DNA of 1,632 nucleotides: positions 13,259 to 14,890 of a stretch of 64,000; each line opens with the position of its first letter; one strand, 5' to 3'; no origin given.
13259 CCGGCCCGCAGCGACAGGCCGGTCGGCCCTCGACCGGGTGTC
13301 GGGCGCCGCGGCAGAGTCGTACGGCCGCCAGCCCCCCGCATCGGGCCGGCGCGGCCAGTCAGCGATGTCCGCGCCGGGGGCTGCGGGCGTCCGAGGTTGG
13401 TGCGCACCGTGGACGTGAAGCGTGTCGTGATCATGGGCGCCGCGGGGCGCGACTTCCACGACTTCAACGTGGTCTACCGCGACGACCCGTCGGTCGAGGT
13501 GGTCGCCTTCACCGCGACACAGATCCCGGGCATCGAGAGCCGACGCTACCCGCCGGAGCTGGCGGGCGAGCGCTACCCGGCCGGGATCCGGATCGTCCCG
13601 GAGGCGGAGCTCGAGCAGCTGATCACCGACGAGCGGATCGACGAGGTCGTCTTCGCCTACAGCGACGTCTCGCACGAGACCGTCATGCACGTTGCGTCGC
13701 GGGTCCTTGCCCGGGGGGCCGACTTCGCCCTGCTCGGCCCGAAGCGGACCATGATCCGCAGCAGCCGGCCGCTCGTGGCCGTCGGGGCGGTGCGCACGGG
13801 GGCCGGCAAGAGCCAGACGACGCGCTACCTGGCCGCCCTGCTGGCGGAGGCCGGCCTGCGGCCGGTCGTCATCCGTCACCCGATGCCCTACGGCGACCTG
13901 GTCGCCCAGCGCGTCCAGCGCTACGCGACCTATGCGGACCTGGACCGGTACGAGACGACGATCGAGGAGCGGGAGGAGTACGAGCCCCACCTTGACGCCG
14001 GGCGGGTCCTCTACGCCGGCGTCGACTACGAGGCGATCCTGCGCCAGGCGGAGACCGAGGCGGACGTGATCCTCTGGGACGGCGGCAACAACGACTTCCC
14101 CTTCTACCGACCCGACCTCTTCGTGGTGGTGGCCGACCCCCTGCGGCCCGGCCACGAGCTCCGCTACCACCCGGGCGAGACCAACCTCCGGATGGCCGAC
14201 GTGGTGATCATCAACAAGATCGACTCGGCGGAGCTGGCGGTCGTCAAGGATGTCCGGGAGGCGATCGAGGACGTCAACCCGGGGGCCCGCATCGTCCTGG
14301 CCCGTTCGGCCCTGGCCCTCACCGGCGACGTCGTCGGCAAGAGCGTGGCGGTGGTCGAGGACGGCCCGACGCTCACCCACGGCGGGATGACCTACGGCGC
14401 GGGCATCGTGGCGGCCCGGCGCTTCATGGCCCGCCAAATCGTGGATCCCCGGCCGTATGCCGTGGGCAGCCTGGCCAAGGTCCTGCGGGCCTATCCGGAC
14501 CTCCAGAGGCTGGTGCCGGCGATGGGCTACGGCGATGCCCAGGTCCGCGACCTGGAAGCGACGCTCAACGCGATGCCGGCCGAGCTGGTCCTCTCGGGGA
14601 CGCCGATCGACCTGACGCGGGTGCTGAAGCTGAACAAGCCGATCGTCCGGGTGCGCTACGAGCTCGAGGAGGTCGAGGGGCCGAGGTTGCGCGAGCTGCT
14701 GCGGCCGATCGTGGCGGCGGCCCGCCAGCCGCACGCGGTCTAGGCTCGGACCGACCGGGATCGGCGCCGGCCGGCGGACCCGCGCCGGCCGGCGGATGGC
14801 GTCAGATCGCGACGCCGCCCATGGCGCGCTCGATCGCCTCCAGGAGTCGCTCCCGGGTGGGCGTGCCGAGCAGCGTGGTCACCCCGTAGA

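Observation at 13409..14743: cDPGS-like P-loop protein in a bacterium, flanked by F420-type enzymes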

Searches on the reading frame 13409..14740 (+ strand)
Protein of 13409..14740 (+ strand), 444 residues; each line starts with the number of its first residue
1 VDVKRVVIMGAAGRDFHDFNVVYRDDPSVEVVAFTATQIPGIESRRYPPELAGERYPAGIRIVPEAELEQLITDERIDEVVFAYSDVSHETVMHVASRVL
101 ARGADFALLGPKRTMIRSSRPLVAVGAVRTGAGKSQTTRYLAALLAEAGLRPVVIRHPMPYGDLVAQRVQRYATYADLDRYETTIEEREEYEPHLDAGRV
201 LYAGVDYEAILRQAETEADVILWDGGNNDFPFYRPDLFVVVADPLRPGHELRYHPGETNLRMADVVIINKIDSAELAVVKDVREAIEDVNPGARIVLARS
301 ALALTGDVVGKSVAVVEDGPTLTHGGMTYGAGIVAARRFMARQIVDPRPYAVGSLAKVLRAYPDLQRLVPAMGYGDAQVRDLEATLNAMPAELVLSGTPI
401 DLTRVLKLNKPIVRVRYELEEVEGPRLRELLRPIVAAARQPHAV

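Call 5: search_protein_families(library=pfam, proteins=[window:13409-14740:+], max_evalue=1)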
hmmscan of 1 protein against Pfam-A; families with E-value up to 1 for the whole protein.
window:13409-14740:+ (444 aa): 5 families
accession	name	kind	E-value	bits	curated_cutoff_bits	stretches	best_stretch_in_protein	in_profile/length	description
PF02492.25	cobW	-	0.00032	20.8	20.7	1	236-296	116-179/180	CobW/HypB/UreG, nucleotide-binding domain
PF02606.20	LpxK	-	0.014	15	27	1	115-155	30-71/328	Tetraacyldisaccharide-1-P 4'-kinase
PF20093.5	DUF6484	-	0.1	13.7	27.6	1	290-316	20-46/61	Domain of unknown function (DUF6484)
PF01656.29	CbiA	-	0.12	12.8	25.4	1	127-155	5-33/125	CobQ/CobB/MinD/ParA nucleotide binding domain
PF02223.23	Thymidylate_kin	-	0.13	12.3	27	1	131-160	6-34/185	Thymidylate kinase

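Call 6: search_protein_families(library=ncbifam, proteins=[window:13409-14740:+], max_evalue=1)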
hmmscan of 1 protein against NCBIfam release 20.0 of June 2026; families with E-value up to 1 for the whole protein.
window:13409-14740:+ (444 aa): 3 families
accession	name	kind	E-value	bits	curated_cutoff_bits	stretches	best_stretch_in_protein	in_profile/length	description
TIGR00073.1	hypB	equivalog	0.054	13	121.2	1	259-298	154-195/217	hydrogenase nickel incorporation protein HypB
NF038288.1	chaper_GTP_ZigA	equivalog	0.089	11.7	600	1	261-300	172-211/390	zinc metallochaperone GTPase ZigA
TIGR00682.1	lpxK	equivalog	0.1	11.6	91.95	1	118-246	27-155/324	tetraacyldisaccharide 4'-kinase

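Call 7: search_solved_structures(query=window:13409-14740:+, max_evalue=1, show_alignments=2)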
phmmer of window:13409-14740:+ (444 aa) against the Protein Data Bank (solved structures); distinct sequences matched with E-value up to 1: 4.
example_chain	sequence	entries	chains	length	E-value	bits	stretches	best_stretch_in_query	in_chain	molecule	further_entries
9sxb_A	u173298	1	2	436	1.3e-07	34.4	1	213-320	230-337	Cyclic 2,3-diphosphoglycerate synthetase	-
8oru_AAA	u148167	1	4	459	0.074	15.4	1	216-326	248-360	Cyclic 2,3-diphosphoglycerate synthetase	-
8ork_AAA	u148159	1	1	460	0.074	15.4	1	216-326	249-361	Cyclic 2,3-diphosphoglycerate synthetase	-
2hf8_A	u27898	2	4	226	0.085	15.2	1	243-298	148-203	Probable hydrogenase nickel incorporation protein hypB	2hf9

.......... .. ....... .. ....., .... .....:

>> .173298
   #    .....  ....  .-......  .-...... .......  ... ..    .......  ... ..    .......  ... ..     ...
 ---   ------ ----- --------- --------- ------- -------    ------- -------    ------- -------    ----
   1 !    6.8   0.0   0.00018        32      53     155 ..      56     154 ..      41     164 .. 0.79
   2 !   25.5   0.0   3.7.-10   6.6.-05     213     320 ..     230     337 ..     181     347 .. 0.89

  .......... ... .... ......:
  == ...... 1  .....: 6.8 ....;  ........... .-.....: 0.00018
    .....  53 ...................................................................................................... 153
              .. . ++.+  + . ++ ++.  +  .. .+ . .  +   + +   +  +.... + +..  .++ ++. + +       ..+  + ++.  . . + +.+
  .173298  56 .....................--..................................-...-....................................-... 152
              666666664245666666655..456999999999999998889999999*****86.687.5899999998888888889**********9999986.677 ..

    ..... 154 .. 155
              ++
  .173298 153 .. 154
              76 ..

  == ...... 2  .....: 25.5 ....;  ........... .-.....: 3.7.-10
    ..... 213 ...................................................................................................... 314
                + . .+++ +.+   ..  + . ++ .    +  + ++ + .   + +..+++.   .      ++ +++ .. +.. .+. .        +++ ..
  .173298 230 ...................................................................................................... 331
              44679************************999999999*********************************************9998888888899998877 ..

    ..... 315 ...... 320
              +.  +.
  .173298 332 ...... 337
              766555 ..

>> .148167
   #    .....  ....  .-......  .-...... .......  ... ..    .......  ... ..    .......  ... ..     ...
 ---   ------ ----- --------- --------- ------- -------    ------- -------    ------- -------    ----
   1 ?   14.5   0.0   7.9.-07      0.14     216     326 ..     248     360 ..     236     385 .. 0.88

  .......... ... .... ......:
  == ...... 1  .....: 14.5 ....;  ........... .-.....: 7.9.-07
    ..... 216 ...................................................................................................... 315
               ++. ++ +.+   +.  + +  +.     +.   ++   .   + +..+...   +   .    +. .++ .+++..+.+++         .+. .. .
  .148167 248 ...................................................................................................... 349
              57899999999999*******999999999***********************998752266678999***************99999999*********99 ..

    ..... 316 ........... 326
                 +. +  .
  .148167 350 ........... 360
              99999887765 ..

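Call 8: find_homologous_proteins(query=window:13409-14740:+, max_evalue=0.001)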
Query window:13409-14740:+ (444 aa): 8000 proteins with E <= 0.001 among 8000 candidates; the best 120 are listed.
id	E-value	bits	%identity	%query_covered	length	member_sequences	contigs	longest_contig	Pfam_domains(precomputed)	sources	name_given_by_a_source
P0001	1.7e-285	965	100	100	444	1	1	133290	-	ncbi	-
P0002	5.1e-285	963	100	100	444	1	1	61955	-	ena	-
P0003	3.5e-253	858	88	99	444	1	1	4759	-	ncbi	ncbi:MAG TPA: cyclic 2,3-diphosphoglycerate synthase [Candidatus Limnocylindrales bacterium]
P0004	1.2e-248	843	87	99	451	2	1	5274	-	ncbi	ncbi:MAG: cyclic 2,3-diphosphoglycerate synthase [Candidatus Limnocylindrales bacterium]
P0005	1.0e-234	797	69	100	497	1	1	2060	PF02492.26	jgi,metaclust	metaclust:\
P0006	6.6e-217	739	78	99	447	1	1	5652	-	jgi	jgi:predicted GTPase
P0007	1.2e-216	738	76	99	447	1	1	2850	-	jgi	jgi:predicted GTPase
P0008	2.5e-216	737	78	99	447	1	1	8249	-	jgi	jgi:predicted GTPase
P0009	4.7e-216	736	77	97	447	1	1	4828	-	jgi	jgi:predicted GTPase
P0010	8.4e-216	735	79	99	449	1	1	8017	-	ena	-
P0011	1.8e-215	734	77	99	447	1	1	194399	-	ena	-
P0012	2.3e-215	734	77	99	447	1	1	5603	-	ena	-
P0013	3.2e-215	733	75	98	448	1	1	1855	-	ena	-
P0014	4.1e-215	733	76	99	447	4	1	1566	-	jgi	jgi:predicted GTPase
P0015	5.3e-215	733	76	100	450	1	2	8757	-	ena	-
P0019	9.3e-215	732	76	99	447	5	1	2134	PF02492.26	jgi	-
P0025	1.3e-214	731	76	100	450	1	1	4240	PF02492.26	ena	-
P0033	2.5e-214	730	77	98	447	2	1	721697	-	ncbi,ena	-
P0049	1.6e-213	728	75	99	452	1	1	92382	PF02492.26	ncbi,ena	-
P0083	5.7e-212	723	76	99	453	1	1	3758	PF02492.26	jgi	jgi:predicted GTPase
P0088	6.8e-212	722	76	99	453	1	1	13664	PF02492.26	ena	-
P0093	1.0e-211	722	76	99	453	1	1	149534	PF02492.26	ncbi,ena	-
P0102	1.6e-211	721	77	98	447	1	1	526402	-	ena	-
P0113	2.3e-211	721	73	99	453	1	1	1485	PF02492.26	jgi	-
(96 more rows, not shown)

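Call 18: find_encoding_contigs(protein=P0001, flank=10000, max_places=3)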
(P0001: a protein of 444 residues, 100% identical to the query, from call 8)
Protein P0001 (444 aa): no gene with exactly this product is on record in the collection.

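Call 19: find_encoding_contigs(protein=P0033, flank=8000, max_places=2)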
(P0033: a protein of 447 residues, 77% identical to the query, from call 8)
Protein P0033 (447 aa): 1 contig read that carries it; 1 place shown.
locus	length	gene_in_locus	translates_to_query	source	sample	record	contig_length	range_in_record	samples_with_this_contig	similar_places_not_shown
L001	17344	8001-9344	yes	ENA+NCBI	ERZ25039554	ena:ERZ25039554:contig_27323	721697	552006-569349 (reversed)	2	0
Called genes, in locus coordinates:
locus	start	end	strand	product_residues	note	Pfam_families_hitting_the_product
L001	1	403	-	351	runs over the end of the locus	PF00586:AIRS, PF02769:AIRS_C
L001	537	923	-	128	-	-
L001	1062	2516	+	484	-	PF03841:SelA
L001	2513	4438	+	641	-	PF00009:GTP_EFTU, PF01926:MMR_HSR1 (weak), PF25461:Beta-barrel_SelB (weak), PF09106:WHD_2nd_SelB (weak), PF09107:WHD_3rd_SelB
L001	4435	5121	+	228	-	PF12804:NTP_transf_3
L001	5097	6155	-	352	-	PF07969:Amidohydro_3, PF01979:Amidohydro_1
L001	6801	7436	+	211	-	PF00753:Lactamase_B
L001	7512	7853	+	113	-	-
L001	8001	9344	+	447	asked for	-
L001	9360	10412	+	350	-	PF02729:OTCace_N, PF00185:OTCace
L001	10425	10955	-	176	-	PF00127:Copper-bind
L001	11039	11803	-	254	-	PF02353:CMAS (weak), PF01135:PCMT, PF13489:Methyltransf_23, PF05175:MTS, PF13847:Methyltransf_31, PF08241:Methyltransf_11, PF08242:Methyltransf_12, PF13649:Methyltransf_25, +1 more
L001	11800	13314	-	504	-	PF07690:MFS_1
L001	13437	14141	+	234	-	PF03575:Peptidase_S51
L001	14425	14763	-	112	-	PF13451:zf_Tbcl, PF23477:zf_Tbcl_2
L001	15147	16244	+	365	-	PF00149:Metallophos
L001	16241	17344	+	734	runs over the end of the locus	PF13476:AAA_23, PF13514:AAA_27 (weak)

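Call 20: find_encoding_contigs(protein=P0102, flank=8000, max_places=2)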
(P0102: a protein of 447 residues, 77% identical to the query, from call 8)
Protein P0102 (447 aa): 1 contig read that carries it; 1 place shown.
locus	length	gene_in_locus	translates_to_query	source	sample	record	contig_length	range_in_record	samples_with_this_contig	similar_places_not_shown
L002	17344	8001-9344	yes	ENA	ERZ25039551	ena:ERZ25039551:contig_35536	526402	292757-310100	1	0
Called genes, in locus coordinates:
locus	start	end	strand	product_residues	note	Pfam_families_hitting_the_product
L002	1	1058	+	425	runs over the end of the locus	PF02776:TPP_enzyme_N (weak), PF01855:POR_N, PF02780:Transketolase_C (weak), PF17147:PFOR_II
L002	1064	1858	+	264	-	PF02775:TPP_enzyme_C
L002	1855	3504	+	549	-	PF01558:POR, PF13243:SQHop_cyclase_C (faint)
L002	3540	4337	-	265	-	-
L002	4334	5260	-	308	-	PF00005:ABC_tran, PF13304:AAA_21 (weak)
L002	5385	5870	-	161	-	PF06445:GyrI-like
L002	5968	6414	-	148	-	PF00011:HSP20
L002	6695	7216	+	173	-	PF04073:tRNA_edit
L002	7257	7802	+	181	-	-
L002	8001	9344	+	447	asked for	-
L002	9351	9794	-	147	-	-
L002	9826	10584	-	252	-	PF13646:HEAT_2 (faint), PF02985:HEAT (faint)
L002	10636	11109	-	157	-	-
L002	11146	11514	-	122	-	-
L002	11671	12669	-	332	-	PF02558:ApbA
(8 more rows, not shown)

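Call 23: search_protein_representatives(protein=window:13409-14740:+)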
Query: 444 residues. Proteins with E-value up to 0.001 (for the whole library): 3740; up to 1e-10: 2321; up to 1e-30: 648. The best 150 are listed.
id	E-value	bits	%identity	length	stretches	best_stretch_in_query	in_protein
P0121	2.7e-156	537.4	55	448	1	1-433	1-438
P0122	9.4e-148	509.3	57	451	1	4-432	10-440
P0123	1.3e-146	505.5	59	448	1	4-421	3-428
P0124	2.8e-139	481.4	55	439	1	4-419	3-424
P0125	2.9e-133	461.6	50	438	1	3-432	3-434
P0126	3.0e-132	458.2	52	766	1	5-434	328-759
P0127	9.0e-130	450.1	50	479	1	3-437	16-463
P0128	7.4e-121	420.7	68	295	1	153-440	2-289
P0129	2.0e-119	416.0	51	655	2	40-425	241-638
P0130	5.7e-117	407.9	52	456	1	7-425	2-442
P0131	7.8e-117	407.4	42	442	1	4-429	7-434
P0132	8.6e-117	407.3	63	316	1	4-304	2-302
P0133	2.0e-115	402.8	52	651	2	5-304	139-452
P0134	5.6e-115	401.3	50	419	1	9-419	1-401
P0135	5.6e-115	401.3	50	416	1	4-420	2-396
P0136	2.1e-114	399.5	47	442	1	4-432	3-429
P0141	3.4e-111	388.8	47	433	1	4-422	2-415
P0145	2.5e-108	379.4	40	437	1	4-434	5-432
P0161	5.9e-98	345.2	50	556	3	26-310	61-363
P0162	7.9e-97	341.5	43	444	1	4-420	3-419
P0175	3.6e-90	319.6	38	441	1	4-430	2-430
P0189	2.2e-83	297.2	39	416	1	4-419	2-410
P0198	5.9e-80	285.9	40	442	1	3-418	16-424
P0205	7.2e-77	275.8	43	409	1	4-431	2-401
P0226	8.2e-70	252.5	44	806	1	151-433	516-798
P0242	1.3e-67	245.2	51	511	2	154-427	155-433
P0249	1.9e-65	238.2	43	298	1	149-431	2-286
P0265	2.0e-62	228.2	51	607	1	115-404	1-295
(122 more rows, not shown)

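Call 24: search_protein_families(library=pfam, proteins=[P0126, P0129, P0133, P0226, P0265, P0161, P0242], max_evalue=0.001)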
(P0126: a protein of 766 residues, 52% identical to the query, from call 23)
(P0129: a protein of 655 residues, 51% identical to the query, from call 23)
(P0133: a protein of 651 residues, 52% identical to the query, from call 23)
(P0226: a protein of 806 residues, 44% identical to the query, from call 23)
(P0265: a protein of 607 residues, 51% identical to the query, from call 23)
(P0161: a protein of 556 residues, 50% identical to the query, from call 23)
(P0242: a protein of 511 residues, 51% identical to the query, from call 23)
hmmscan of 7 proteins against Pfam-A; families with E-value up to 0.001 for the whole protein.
P0126 (766 aa): 2 families
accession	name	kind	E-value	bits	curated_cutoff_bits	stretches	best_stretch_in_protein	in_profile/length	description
PF00696.33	AA_kinase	-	1.1e-21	78.1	24.9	1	3-292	2-234/234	Amino acid kinase family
PF02606.20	LpxK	-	0.00016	21.3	27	1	445-586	37-177/328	Tetraacyldisaccharide-1-P 4'-kinase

P0129 (655 aa): 0 families

P0133 (651 aa): 0 families

P0226 (806 aa): 3 families
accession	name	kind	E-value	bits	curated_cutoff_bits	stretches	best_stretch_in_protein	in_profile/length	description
PF14528.11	LAGLIDADG_3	-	1.5e-14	54.4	22.5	1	117-196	2-82/82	LAGLIDADG-like domain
PF14890.11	Intein_splicing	-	1.5e-12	48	35.8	1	144-501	22-155/155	Intein splicing domain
PF01381.28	HTH_3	-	2.6e-05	24.6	23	0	248-280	17-49/55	Helix-turn-helix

P0265 (607 aa): 0 families

P0161 (556 aa): 0 families

P0242 (511 aa): 0 families

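Call 26: find_related_loci(query=A1, collection=genome_contigs, flank=6000)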
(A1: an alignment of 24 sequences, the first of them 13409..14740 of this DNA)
Query A1 (444 aa) in genome_contigs; peptide patterns used: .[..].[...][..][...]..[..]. (x = any residue, [..] = any of these).
600 stretches matched a pattern (row limit reached: there are more); 597 encode a relative of the query (tblastn E <= 1e-3); the best 80 are kept; 80 distinct loci.
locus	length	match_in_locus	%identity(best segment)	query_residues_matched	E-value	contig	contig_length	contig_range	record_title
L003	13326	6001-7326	76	1-441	0e+0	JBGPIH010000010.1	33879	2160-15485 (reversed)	MAG: Candidatus Limnocylindria bacterium isolate OBJ_0618_7090110_339 k141_10496369_length_33879_cov_200.0241, whole gen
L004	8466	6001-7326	75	1-441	0e+0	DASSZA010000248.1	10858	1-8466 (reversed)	MAG TPA_asm: Candidatus Limnocylindrales bacterium isolate SMAG_U695 k141_382603, whole genome shotgun sequence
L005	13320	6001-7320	70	1-440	0e+0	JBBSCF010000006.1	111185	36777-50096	MAG: Candidatus Limnocylindrales bacterium isolate La6_metabat2.260 La6_metabat2.260_K_1275925_L_111185_cov_21.2478, who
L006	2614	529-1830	64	1-432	0e+0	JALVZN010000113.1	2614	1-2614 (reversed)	MAG: candidate division WOR-3 bacterium isolate T10_metabat1_scaf2bin.031 T10_NODE_40627_length_2614_cov_13.134298, whol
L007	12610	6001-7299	65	1-431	0e+0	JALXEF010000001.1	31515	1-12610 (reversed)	MAG: candidate division WOR-3 bacterium isolate T2_metabat2_scaf2bin.364 T2_NODE_1017_length_31515_cov_2.348382, whole g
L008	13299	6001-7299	64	1-431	0e+0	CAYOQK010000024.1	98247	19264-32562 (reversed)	MAG TPA_asm: uncultured bacterium isolate binchicken_co219_10 genome assembly, contig: k141_213574, whole genome shotgun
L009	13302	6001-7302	63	1-432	0e+0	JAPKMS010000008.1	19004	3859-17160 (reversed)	MAG: Anaerolineae bacterium isolate MO66 k75_8007, whole genome shotgun sequence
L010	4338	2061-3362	63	1-432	0e+0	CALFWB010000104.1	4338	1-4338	MAG: uncultured Anaerolineales bacterium isolate H1_Bin_METABAT__117_1_1 genome assembly, contig: c_000000397032, whole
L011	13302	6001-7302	62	1-432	0e+0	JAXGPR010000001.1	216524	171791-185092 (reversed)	MAG: Anaerolineaceae bacterium isolate AnMBR.bin307 bin307_1, whole genome shotgun sequence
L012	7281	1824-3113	63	5-432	0e+0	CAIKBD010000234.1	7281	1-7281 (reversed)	MAG: uncultured Anaerolineales bacterium isolate LaPlata-a_bin-0606 genome assembly, contig: bin-0606:234/530, whole gen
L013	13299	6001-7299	63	1-431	0e+0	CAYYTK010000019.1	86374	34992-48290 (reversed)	MAG TPA_asm: uncultured Anaerolineales bacterium isolate binchicken_co66_292 genome assembly, contig: NODE_516_length_86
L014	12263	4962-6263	62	1-432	1e-180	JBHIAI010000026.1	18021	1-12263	MAG: Fidelibacterota bacterium isolate K_2_bin.9 NODE_1424_length_18021_cov_5.081209, whole genome shotgun sequence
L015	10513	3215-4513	64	2-432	1e-180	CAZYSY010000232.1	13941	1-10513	MAG TPA_asm: uncultured Caldilineales bacterium isolate binchicken_co219_342 genome assembly, contig: k141_1015836, whol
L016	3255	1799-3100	62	1-432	0e+0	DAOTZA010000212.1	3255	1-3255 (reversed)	MAG TPA_asm: Anaerolineales bacterium isolate H38_463 k137_2830238, whole genome shotgun sequence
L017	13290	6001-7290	62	5-432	2e-180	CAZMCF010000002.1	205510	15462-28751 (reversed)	MAG TPA_asm: uncultured Anaerolinea sp. isolate binchicken_co107_434 genome assembly, contig: NODE_101_length_205510_cov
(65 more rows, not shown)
